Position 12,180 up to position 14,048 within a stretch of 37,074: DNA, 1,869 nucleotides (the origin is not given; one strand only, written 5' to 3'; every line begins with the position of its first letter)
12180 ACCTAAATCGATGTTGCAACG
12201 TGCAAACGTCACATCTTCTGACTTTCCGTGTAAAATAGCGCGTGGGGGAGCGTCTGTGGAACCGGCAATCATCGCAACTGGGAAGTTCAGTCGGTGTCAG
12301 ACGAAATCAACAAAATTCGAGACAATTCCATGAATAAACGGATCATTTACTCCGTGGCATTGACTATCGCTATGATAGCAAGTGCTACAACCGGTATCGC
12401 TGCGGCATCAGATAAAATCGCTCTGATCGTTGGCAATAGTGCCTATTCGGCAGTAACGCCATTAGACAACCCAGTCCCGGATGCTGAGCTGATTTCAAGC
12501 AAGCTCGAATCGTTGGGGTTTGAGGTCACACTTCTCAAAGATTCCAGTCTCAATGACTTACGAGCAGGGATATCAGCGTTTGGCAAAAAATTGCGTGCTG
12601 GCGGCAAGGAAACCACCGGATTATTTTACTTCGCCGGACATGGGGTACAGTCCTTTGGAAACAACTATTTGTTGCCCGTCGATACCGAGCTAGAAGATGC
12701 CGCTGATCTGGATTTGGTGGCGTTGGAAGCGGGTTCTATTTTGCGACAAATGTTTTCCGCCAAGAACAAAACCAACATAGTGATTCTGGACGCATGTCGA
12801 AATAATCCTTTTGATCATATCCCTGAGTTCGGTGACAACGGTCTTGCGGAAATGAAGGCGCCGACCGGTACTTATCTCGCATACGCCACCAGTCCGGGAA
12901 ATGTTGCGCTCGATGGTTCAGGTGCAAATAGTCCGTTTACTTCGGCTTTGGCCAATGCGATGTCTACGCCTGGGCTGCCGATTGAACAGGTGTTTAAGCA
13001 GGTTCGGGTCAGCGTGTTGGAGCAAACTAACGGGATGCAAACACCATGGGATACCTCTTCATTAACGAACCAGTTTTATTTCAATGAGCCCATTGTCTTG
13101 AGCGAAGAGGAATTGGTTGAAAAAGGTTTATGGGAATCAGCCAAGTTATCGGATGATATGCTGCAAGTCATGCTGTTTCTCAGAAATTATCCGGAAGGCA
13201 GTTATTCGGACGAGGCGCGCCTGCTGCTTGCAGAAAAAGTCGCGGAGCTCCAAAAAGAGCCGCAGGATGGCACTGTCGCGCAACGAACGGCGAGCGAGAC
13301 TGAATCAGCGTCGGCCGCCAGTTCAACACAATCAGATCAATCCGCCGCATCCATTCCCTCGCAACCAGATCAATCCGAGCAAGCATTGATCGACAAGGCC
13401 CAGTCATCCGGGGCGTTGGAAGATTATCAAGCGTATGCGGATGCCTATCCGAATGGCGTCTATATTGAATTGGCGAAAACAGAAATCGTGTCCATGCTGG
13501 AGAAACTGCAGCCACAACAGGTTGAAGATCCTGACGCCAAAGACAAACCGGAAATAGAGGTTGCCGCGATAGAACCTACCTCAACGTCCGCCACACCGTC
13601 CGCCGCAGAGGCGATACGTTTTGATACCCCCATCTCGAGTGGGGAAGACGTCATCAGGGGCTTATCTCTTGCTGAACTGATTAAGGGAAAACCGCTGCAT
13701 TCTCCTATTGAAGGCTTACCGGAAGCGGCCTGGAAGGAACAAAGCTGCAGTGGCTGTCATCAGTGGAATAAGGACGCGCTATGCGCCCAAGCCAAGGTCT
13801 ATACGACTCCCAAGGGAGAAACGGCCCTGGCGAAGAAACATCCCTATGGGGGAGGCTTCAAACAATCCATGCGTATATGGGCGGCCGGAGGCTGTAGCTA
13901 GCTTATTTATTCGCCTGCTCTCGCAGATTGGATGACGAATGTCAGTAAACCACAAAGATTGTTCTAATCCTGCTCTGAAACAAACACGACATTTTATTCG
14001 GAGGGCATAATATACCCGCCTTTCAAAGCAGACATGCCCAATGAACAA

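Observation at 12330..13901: Secreted caspase (C14) protein ending in a mono-heme cytochrome-c-like module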

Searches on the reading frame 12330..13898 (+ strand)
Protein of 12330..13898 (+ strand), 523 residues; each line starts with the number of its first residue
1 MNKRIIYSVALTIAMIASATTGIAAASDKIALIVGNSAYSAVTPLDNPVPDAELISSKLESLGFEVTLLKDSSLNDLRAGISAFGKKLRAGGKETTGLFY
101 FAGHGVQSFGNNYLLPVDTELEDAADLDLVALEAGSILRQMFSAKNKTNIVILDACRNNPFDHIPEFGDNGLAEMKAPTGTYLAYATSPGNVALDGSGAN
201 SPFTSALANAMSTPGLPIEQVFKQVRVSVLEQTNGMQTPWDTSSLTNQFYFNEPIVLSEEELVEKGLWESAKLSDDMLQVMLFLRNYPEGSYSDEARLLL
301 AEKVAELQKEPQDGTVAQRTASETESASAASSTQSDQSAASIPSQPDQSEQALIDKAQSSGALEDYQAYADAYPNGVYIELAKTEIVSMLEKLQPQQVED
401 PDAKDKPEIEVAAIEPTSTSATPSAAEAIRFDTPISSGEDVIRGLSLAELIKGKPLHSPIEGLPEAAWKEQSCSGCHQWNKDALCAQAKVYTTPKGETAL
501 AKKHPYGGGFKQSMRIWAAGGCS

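Call 3: search_protein_families(library=pfam, proteins=[window:12330-13898:+], max_evalue=10)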
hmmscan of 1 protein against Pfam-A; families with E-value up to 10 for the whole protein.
window:12330-13898:+ (523 aa): 3 families
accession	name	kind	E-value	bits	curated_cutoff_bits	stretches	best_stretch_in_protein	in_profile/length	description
PF00656.27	Peptidase_C14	-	1.6e-36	126.6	21.4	1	29-250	2-233/233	Caspase domain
PF19885.4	DUF6358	-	0.059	14.1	28.4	1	1-37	1-37/61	Family of unknown function (DUF6358)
PF14000.11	Packaging_FI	-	0.25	12.2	27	1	300-354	29-87/131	DNA packaging protein FI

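Call 4: search_protein_families(library=ncbifam, proteins=[window:12330-13898:+], max_evalue=10)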
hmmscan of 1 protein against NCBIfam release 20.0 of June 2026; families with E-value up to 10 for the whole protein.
window:12330-13898:+ (523 aa): 3 families
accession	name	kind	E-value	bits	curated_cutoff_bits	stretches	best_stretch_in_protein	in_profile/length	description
NF047832.1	caspase_w_EACC1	subfamily_domain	4.5e-13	49.2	140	1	31-213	3-186/211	caspase, EACC1-associated type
TIGR02795.1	tol_pal_ybgF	equivalog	0.05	14.2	90.1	1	283-322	28-66/119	tol-pal system protein YbgF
TIGR03302.1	OM_YfiO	subfamily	0.083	12.4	81.4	1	350-393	122-165/239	outer membrane protein assembly factor BamD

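Call 7: find_homologous_proteins(query=window:12330-13898:+, max_evalue=0.001)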
Query window:12330-13898:+ (523 aa): 3991 proteins with E <= 0.001 among 8000 candidates; the best 120 are listed.
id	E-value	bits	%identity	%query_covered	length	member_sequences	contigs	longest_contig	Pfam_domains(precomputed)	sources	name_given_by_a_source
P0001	0.0e+0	1150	100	100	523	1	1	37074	PF00656.28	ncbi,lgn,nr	ncbi:MAG: caspase family protein [Acidiferrobacterales bacterium]|nr:caspase family protein [Acidife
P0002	5.2e-296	1000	86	100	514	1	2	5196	PF00656.28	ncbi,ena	-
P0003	5.6e-275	931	80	100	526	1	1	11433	PF00656.28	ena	-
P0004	1.0e-206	706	66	95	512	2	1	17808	PF00656.28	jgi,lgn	-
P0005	1.7e-204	698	63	100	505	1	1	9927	PF00656.28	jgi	-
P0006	3.8e-195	667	57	100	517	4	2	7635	PF00656.28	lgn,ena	-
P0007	1.0e-190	653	58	98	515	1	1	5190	PF00656.28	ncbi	ncbi:MAG: caspase family protein [bacterium]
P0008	1.6e-177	609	57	98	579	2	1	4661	PF00656.28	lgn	-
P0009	7.4e-176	604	56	99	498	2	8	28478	PF00656.28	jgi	jgi:uncharacterized caspase-like protein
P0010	2.9e-174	599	56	99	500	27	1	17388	PF00656.28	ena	-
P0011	2.9e-173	595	55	99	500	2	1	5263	PF00656.28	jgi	jgi:uncharacterized caspase-like protein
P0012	4.6e-173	595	55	99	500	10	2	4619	PF00656.28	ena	-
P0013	1.3e-172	593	53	100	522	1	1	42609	PF00656.28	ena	-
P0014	1.5e-172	593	55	99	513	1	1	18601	PF00656.28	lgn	-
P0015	4.6e-172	591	55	99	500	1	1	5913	PF00656.28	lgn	-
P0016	7.0e-172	591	54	98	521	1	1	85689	PF00656.28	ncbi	-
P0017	1.1e-170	587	54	98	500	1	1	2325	PF00656.28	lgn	-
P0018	1.5e-170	586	50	95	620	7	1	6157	PF00656.28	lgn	-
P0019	4.2e-166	572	55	96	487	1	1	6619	PF00656.28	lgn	-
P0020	5.1e-165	568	53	96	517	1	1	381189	PF00656.28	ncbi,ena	-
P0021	8.1e-164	564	51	98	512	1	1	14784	PF00656.28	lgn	-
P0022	1.4e-163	563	52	99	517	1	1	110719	PF00656.28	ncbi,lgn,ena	-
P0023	2.0e-163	563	53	95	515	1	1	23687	PF00656.28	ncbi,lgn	-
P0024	2.9e-163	562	53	95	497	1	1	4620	PF00656.28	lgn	-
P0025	3.8e-163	562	52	97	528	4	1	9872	PF00656.28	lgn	-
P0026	5.1e-163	561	52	100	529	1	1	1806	PF00656.28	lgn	-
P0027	6.8e-163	561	54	95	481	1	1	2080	PF00656.28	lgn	-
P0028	1.3e-162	560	53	96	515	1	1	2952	PF00656.28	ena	-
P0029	1.4e-162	560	51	99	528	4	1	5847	PF00656.28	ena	-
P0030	2.0e-162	560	53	95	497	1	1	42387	PF00656.28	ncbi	ncbi:MAG: caspase family protein [Pseudooceanicola sp.]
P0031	2.2e-162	559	54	95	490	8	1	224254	PF00656.28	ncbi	-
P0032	3.2e-162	559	53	95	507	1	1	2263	PF00656.28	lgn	-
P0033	4.1e-162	558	52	98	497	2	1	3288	PF00656.28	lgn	-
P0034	4.7e-162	558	51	99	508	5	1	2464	PF00656.28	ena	-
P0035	5.5e-162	558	53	98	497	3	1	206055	PF00656.28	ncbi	-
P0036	6.2e-162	558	49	100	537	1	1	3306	PF00656.28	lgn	-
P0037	7.5e-162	558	52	100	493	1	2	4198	PF00656.28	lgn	-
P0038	9.7e-162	557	52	98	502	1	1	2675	PF00656.28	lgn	-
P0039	1.1e-161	557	51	95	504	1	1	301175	PF00656.28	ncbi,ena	-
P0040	1.2e-161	557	50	100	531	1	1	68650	PF00656.28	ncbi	ncbi:MAG: caspase family protein [Sulfitobacter sp.]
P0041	1.3e-161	557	52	98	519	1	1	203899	PF00656.28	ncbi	-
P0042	2.1e-161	556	52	99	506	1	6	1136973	PF00656.28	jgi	jgi:uncharacterized caspase-like protein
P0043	2.4e-161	556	51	99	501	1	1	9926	PF00656.28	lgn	-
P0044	2.8e-161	556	52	99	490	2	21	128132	PF00656.28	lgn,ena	-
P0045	4.6e-161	555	52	99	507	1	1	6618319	PF00656.28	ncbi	ncbi:caspase family protein [Roseibium sp. M-1]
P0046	4.7e-161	555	53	95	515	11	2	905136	PF00656.28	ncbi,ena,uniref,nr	ncbi:caspase family protein [Sulfitobacter mediterraneus]|uniref:caspase family protein n=1 Tax=Sulf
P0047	5.5e-161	555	52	95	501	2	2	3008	PF00656.28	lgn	-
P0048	1.0e-160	554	50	98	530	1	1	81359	PF00656.28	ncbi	ncbi:MAG: caspase domain-containing protein [Sulfitobacter sp.]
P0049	1.3e-160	554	44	100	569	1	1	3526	PF00656.28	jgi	jgi:hypothetical protein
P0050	2.5e-160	553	52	98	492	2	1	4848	PF00656.28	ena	-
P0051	2.9e-160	552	53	98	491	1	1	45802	PF00656.28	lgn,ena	-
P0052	5.0e-160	552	53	94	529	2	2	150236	PF00656.28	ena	-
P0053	1.4e-159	550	53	95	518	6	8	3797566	PF00656.28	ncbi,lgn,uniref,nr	ncbi:caspase family protein [Sulfitobacter mediterraneus]|uniref:caspase family protein n=1 Tax=Sulf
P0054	1.7e-159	550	52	99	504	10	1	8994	PF00656.28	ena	-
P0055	2.3e-159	549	52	94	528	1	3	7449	PF00656.28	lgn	-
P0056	3.2e-159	549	50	99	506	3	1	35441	PF00656.28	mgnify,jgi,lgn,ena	mgnify:FL=1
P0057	3.2e-159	549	52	98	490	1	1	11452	PF00656.28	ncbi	-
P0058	3.3e-159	549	50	99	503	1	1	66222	PF00656.28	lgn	-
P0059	3.7e-159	549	52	99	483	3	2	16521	PF00656.28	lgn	-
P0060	5.9e-159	548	51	99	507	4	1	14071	PF00656.28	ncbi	ncbi:MAG: caspase family protein, partial [Pseudomonadota bacterium]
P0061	6.6e-159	548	51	99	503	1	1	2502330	PF00656.28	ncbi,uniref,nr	ncbi:caspase family protein [uncultured Tateyamaria sp.]|uniref:caspase family protein n=1 Tax=uncul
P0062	7.6e-159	548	53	96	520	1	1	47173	PF00656.28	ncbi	ncbi:MAG: caspase family protein [Pseudomonadota bacterium]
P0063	9.9e-159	547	52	100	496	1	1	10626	PF00656.28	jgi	jgi:uncharacterized caspase-like protein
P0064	1.3e-158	547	52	96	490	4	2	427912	PF00656.28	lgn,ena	-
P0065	1.4e-158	547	54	99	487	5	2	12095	PF00656.28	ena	-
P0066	1.5e-158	547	53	95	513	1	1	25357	PF00656.28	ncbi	ncbi:MAG: caspase domain-containing protein [Pseudorhodobacter sp.]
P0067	1.5e-158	547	53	95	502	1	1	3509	PF00656.28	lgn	-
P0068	1.9e-158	546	51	99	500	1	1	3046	PF00656.28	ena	-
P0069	1.9e-158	546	54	95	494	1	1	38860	PF00656.28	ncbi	-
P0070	2.3e-158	546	50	99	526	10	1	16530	PF00656.28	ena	-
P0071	2.3e-158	546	52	99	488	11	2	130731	PF00656.28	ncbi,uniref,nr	ncbi:caspase family protein [Sulfitobacter geojensis]|uniref:caspase family protein n=1 Tax=Sulfitob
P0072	2.5e-158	546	52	100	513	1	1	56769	PF00656.28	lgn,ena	-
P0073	2.7e-158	546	53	95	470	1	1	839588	PF00656.28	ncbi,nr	ncbi:caspase family protein [Rhodobacteraceae bacterium F11138]|nr:caspase family protein [Rhodobact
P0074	3.3e-158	546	51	95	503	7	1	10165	PF00656.28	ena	-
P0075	5.4e-158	545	52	99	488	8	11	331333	PF00656.28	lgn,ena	-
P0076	6.0e-158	545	49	99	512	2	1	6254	PF00656.28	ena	-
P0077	7.9e-158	544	53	95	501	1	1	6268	PF00656.28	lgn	-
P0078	8.7e-158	544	49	100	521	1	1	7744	PF00656.28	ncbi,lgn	-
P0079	9.3e-158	544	51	100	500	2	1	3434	PF00656.28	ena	-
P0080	1.5e-157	543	51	99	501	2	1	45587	PF00656.28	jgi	-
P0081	1.6e-157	543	50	99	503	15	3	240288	PF00656.28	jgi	jgi:hypothetical protein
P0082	1.8e-157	543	51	100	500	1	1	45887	PF00656.28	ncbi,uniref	ncbi:caspase domain-containing protein [Sedimentitalea sp. XS_ASV28]|uniref:caspase family protein n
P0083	2.1e-157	543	52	95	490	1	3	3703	PF00656.28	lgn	-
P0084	2.2e-157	543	52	94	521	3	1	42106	PF00656.28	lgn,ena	-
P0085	3.3e-157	542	52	94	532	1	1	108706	PF00656.28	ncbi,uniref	ncbi:caspase domain-containing protein [Marimonas sp. MJW-29]|uniref:Caspase domain-containing prote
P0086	3.5e-157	542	51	99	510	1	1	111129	PF00656.28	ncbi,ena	-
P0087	4.0e-157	542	51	99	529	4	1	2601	PF00656.28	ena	-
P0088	4.1e-157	542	51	99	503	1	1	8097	PF00656.28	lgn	-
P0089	4.5e-157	542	50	95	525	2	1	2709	PF00656.28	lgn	-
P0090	4.5e-157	542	49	100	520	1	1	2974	PF00656.28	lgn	-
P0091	6.1e-157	541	53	96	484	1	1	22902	PF00656.28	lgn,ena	-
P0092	6.1e-157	541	51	98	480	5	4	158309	PF00656.28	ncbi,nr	ncbi:caspase family protein [Sulfitobacter sp. M57]|nr:caspase family protein [Sulfitobacter sp. KE5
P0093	7.3e-157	541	50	99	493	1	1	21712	PF00656.28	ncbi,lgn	ncbi:MAG: caspase family protein [Sulfitobacter sp.]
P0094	9.0e-157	541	51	95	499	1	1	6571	PF00656.28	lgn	-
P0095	9.4e-157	541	50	100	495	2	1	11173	PF00656.28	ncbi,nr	ncbi:MAG: caspase family protein [Rhodobacteraceae bacterium]|nr:caspase family protein [Paracoccace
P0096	1.7e-156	540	51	99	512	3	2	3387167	PF00656.28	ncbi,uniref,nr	ncbi:Peptidase C14, caspase catalytic subunit p20 [Sulfitobacter noctilucicola]|uniref:Caspase famil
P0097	1.7e-156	540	51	96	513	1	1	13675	PF00656.28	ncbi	ncbi:MAG: caspase domain-containing protein [Paracoccaceae bacterium]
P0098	1.8e-156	540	52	95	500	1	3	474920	PF00656.28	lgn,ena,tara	tara:strand:- start:114053 stop:115555 length:1503 start_codon:yes stop_codon:yes gene_type:complete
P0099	2.0e-156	540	50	99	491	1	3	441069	PF00656.28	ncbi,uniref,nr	ncbi:caspase family protein [Roseibium salinum]|uniref:Caspase family protein n=1 Tax=Roseibium sali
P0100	2.9e-156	539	50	99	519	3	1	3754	PF00656.28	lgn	-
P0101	3.0e-156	539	51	99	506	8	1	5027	PF00656.28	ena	-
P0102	3.0e-156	539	50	100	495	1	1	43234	PF00656.28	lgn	-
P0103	4.7e-156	538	51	96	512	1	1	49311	PF00656.28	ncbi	-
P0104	5.2e-156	538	51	95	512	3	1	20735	PF00656.28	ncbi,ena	-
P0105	5.9e-156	538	50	100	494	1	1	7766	PF00656.28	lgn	-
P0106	5.9e-156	538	50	99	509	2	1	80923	PF00656.28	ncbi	-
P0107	6.9e-156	538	50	99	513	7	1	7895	PF00656.28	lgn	-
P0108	7.6e-156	538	51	95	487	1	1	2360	PF00656.28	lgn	-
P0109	8.9e-156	538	50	99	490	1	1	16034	PF00656.28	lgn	-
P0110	1.1e-155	537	51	96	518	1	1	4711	PF00656.28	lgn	-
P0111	1.2e-155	537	50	98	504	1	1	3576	PF00656.28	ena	-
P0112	1.2e-155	537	50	97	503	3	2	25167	PF00656.28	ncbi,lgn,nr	ncbi:MAG: caspase family protein [Rhodobacteraceae bacterium]|nr:caspase family protein [Paracoccace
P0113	1.4e-155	537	51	94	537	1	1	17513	PF00656.28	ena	-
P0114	1.8e-155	537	50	99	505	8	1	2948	PF00656.28,PF12770.13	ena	-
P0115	1.9e-155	536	49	100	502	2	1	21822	PF00656.28,PF12770.13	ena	-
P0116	2.1e-155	536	53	96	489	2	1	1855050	PF00656.28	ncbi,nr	ncbi:Peptidase C14, caspase catalytic subunit p20 [Sulfitobacter noctilucae]|nr:Peptidase C14, caspa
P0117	2.2e-155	536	50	99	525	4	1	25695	PF00656.28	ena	-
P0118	2.8e-155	536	50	100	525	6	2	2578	PF00656.28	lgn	-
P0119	3.3e-155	536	50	100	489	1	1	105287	PF00656.28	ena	-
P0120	3.8e-155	535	48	100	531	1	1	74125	PF00656.28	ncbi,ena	-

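Call 33: find_encoding_contigs(protein=P0046, flank=6000, max_places=2)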
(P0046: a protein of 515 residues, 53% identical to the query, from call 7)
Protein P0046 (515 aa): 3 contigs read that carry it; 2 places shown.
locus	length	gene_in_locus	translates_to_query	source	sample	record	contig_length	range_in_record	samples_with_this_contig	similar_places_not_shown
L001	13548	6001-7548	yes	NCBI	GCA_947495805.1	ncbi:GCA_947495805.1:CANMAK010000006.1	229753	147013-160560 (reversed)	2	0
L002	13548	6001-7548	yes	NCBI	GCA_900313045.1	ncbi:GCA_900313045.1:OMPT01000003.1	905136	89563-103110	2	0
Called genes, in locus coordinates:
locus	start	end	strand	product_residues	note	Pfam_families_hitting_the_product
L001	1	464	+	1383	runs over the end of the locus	PF02585:PIG-L, PF13517:FG-GAP_3 (weak), PF00353:HemolysinCabind (weak)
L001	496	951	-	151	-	-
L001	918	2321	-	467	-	PF16952:Gln-synt_N_2 (faint), PF03951:Gln-synt_N (faint), PF00120:Gln-synt_C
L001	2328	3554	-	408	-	PF19301:LigXa_C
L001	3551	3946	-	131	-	PF00355:Rieske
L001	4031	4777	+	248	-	PF09339:HTH_IclR, PF01614:IclR_C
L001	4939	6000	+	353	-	PF04264:YceI, PF00691:OmpA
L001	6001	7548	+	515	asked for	PF00656:Peptidase_C14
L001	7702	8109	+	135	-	-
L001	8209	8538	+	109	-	-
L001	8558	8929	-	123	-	PF00903:Glyoxalase (weak)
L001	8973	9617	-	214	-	PF13489:Methyltransf_23, PF01209:Ubie_methyltran, PF13649:Methyltransf_25, PF13847:Methyltransf_31, PF08241:Methyltransf_11, PF08242:Methyltransf_12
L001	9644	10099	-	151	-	PF19851:DUF6326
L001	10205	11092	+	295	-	PF00126:HTH_1, PF03466:LysR_substrate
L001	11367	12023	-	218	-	-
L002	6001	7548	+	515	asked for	PF00656:Peptidase_C14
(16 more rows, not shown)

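Call 34: find_encoding_contigs(protein=P0045, flank=6000, max_places=2)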
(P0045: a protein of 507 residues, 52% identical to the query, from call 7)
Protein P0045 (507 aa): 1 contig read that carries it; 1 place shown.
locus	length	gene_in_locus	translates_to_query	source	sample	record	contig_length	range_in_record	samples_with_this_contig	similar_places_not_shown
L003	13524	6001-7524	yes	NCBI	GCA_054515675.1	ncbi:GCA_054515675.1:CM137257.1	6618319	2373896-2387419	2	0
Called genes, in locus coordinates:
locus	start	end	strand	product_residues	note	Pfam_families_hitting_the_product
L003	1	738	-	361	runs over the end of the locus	PF00005:ABC_tran, PF13304:AAA_21 (faint), PF08402:TOBE_2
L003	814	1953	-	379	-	PF13416:SBP_bac_8, PF13343:SBP_bac_6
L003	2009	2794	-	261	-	PF00528:BPD_transp_1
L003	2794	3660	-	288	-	PF00528:BPD_transp_1 (weak)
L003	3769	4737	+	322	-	PF00126:HTH_1, PF03466:LysR_substrate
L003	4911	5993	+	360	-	PF04264:YceI, PF00691:OmpA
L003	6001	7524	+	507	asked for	PF00656:Peptidase_C14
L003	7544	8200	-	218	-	PF01209:Ubie_methyltran, PF13489:Methyltransf_23, PF02353:CMAS (weak), PF02390:Methyltransf_4, PF13649:Methyltransf_25, PF13847:Methyltransf_31, PF08241:Methyltransf_11, PF08242:Methyltransf_12, +2 more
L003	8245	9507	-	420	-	PF11899:DUF3419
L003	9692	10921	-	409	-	PF03734:YkuD, PF01471:PG_binding_1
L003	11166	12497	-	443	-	PF01979:Amidohydro_1, PF12890:DHOase (faint), PF07969:Amidohydro_3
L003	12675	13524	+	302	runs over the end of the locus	PF01571:GCV_T, PF25455:Beta-barrel_CAF17_C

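Call 43: find_encoding_contigs(protein=P0009, flank=4000, max_places=2)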
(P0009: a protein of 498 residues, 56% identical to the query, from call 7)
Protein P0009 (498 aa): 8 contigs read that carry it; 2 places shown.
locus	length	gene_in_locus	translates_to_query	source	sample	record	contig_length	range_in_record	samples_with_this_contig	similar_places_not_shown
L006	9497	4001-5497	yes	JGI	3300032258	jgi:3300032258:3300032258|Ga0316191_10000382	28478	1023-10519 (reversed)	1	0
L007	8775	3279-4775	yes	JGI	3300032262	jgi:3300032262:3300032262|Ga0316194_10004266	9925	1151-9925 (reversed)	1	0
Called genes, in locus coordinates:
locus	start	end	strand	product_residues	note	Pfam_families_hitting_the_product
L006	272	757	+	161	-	-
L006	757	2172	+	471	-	PF00656:Peptidase_C14, PF14326:DUF4384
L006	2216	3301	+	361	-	PF00691:OmpA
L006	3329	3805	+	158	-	-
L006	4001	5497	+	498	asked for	PF00656:Peptidase_C14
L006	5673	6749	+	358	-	PF04264:YceI, PF00691:OmpA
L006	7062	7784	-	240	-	PF11964:SpoIIAA-like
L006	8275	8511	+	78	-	-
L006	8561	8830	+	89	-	-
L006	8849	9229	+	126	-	-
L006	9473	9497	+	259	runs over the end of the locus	PF01435:Peptidase_M48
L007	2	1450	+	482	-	?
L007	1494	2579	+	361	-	PF00691:OmpA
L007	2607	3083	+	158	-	-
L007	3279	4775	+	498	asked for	PF00656:Peptidase_C14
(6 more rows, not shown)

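Call 44: find_encoding_contigs(protein=P0016, flank=4000, max_places=2)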
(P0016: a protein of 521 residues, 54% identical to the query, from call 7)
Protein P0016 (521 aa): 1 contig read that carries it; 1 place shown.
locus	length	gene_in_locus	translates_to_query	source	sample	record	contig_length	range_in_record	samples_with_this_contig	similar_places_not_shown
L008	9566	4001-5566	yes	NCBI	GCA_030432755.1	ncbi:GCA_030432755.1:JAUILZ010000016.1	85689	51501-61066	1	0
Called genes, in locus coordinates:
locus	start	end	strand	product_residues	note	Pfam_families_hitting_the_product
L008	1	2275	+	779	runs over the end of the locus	PF00884:Sulfatase, PF16347:SGSH_C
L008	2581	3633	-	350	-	PF04264:YceI, PF00691:OmpA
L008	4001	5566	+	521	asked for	PF00656:Peptidase_C14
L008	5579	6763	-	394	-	-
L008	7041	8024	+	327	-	PF01207:Dus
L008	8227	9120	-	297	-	PF03193:RsgA_GTPase (weak), PF02421:FeoB_N (weak), PF01926:MMR_HSR1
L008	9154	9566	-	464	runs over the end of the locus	PF13509:S1_2, PF17783:WHD_CvfB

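Call 61: search_protein_families(library=padloc, proteins=[window:12330-13898:+], max_evalue=0.01)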
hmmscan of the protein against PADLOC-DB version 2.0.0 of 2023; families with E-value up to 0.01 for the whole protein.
window:12330-13898:+ (523 aa): 1 family
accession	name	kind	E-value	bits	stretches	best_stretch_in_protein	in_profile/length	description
PDLC02987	caspase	-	5.8e-13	46.8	1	31-233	5-130/453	-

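Call 75: predict_structure(alignment_id=A3)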
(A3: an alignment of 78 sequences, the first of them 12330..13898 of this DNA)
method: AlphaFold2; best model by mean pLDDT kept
length: 523 residues; sequences in the alignment: 78
mean_pLDDT: 88.3   pTM: 0.62
mean pLDDT of the five models: 88.3, 87.9, 87.7, 87.3, 87.3
residues with pLDDT >= 90: 389; 70-90: 63; 50-70: 22; < 50: 49
segments of 3 or more residues with pLDDT < 50: 317-340, 397-400, 402-421
pLDDT, mean of each block of 10 residues (from residue 1): 90 91 80 97 95 98 98 98 97 97 95 97 95 97 96 89 83 95 97 92 98 98 98 96 97 95 97 97 98 97 93 51 45 44 82 98 98 96 95 63 44 39 67 93 95 90 88 87 96 92 89 95 95
secondary structure, 60 per line:
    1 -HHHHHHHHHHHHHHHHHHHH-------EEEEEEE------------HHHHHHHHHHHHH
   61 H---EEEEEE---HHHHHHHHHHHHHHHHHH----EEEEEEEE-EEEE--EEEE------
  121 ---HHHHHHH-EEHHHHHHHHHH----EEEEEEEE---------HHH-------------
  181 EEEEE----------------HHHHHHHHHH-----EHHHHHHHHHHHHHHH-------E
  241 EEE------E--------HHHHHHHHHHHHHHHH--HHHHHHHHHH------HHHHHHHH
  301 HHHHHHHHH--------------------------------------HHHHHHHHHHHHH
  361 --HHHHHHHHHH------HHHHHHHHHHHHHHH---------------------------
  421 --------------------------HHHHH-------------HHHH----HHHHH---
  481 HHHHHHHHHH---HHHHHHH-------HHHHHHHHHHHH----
elements in order: H2-21 E29-35 H48-61 E65-70 H74-91 E96-103 E105-108 E111-114 H124-130 H134-143 E148-155 E181-185 H202-211 H218-232 E240-243 H259-274 H277-286 H293-309 H348-360 H363-372 H379-393 H447-451 H465-468 H473-477 H481-490 H494-500 H508-519
